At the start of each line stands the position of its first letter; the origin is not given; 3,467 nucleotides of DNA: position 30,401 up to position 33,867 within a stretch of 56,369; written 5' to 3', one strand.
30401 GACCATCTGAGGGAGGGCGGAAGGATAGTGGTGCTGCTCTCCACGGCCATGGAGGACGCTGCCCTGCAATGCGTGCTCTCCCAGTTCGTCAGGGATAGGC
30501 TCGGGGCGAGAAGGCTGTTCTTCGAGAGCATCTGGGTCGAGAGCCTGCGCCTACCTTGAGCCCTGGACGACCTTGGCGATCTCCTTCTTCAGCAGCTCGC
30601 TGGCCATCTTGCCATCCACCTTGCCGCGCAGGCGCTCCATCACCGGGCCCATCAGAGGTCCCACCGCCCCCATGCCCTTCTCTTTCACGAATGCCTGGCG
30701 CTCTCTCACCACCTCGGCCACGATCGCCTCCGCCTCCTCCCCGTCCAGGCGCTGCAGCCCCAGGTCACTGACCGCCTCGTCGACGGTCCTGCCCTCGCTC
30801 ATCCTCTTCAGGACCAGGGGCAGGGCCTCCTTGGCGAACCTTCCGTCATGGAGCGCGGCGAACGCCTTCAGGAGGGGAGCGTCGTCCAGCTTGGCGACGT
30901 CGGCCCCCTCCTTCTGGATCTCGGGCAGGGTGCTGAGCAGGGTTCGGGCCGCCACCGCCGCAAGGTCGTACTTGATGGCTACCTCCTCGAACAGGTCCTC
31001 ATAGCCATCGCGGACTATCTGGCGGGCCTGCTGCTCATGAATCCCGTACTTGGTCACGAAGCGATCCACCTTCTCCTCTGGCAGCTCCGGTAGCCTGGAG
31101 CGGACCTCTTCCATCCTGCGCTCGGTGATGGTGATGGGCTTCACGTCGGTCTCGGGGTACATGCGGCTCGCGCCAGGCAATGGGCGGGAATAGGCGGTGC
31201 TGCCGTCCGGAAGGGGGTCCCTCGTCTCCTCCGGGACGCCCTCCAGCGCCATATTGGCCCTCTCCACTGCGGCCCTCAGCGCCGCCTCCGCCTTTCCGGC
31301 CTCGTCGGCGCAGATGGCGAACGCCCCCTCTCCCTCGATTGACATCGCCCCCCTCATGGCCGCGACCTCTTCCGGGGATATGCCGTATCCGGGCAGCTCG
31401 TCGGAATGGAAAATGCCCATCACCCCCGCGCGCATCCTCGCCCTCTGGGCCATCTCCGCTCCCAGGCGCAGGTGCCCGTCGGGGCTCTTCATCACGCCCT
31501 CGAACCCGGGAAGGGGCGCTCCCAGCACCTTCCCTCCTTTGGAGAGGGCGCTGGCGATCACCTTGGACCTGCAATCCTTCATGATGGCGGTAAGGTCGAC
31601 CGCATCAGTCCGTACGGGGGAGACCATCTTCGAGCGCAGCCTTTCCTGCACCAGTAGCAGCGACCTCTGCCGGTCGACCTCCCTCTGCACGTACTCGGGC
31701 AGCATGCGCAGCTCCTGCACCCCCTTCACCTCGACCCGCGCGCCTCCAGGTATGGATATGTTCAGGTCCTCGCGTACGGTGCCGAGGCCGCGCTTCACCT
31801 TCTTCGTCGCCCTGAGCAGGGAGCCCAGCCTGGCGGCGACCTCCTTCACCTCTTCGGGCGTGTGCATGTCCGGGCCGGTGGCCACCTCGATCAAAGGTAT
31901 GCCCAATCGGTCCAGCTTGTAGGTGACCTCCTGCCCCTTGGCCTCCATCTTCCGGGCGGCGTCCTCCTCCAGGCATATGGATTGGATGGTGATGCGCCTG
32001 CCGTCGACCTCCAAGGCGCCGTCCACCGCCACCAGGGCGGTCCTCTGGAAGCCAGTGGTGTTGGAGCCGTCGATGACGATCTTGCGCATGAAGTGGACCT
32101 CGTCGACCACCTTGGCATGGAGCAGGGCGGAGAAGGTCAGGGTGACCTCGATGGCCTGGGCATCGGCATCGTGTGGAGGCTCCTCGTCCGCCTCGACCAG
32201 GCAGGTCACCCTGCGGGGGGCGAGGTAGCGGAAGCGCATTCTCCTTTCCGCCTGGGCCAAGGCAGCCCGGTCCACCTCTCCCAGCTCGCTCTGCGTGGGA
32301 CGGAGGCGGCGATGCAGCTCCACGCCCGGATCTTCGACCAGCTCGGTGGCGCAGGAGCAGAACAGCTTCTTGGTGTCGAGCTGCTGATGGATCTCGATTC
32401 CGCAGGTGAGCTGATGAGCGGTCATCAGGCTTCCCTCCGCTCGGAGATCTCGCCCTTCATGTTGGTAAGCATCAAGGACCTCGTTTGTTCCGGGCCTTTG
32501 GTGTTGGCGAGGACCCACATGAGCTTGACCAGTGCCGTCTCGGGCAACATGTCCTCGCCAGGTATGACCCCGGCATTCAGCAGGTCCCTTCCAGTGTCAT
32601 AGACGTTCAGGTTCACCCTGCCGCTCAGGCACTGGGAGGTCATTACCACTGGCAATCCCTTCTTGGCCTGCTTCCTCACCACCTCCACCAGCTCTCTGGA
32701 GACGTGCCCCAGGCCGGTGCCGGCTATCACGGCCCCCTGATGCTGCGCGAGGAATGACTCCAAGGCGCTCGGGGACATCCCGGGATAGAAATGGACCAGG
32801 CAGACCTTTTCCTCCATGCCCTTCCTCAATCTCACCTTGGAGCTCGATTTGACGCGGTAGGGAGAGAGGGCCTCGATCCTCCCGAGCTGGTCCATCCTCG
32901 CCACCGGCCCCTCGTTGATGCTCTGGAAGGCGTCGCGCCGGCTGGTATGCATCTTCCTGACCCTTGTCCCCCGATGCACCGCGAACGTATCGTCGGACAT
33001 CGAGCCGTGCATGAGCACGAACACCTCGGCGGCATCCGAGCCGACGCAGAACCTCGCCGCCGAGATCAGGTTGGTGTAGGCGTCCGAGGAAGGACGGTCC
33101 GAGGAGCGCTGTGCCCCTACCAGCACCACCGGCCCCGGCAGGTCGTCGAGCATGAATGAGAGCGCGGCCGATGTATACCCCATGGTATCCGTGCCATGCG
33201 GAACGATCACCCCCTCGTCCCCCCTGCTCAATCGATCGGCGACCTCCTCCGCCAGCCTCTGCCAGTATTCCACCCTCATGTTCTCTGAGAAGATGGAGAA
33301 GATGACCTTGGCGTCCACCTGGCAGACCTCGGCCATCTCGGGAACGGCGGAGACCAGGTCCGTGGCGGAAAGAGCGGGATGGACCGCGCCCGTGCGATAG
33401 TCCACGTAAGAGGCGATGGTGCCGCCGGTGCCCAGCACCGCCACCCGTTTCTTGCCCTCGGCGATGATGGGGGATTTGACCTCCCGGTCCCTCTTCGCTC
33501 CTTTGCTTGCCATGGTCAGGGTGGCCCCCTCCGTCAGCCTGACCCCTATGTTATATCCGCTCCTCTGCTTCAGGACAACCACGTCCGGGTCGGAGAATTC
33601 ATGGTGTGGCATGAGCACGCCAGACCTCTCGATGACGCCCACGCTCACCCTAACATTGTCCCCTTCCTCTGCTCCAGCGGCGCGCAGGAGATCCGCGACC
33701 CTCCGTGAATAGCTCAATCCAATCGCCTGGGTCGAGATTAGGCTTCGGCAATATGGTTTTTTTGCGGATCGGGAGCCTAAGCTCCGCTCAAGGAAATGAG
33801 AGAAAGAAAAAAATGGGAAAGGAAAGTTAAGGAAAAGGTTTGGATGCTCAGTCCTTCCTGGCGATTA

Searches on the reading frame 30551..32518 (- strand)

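Call 63: search_protein_families(library=pfam, proteins=[window:30551-32518:-], max_evalue=0.00001)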
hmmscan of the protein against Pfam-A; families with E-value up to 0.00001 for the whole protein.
window:30551-32518:- (655 aa): 3 families
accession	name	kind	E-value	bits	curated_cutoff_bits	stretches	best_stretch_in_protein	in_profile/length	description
PF02934.20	GatB_N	-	3.6e-56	190.8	23.4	1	38-469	2-276/277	GatB/GatE catalytic domain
PF02637.23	GatB_Yqey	-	4.4e-19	69.2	27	1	508-647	1-148/148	GatB domain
PF02938.19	GAD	-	7.4e-07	29.8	23.4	1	321-414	1-95/95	GAD domain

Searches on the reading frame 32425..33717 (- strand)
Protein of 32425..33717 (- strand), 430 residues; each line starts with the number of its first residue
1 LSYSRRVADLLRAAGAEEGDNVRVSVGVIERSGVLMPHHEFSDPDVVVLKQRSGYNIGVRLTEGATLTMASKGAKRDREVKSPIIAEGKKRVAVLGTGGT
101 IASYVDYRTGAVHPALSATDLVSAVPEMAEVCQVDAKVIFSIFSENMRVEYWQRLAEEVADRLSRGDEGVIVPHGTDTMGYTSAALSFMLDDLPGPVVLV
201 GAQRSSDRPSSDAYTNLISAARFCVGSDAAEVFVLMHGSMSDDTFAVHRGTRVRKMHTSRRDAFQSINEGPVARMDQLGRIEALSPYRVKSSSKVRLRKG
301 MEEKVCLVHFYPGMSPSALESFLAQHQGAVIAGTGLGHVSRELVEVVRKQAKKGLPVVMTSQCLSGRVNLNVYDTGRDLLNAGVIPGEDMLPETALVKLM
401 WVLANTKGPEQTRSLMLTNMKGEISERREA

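Call 63: search_protein_families(library=pfam, proteins=[window:32425-33717:-], max_evalue=0.00001)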
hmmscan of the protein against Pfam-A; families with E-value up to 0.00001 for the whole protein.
window:32425-33717:- (430 aa): 3 families
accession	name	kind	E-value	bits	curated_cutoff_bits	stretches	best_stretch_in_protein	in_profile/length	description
PF00710.25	Asparaginase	-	3.7e-62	209.7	22.5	1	91-276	1-181/193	Asparaginase, N-terminal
PF17763.6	Asparaginase_C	-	1.5e-34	118.8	34.6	1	304-416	1-114/114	Glutaminase/Asparaginase C-terminal domain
PF18195.6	GatD_N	-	5.8e-14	51.6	25.7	1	16-64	1-49/54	GatD N-terminal domain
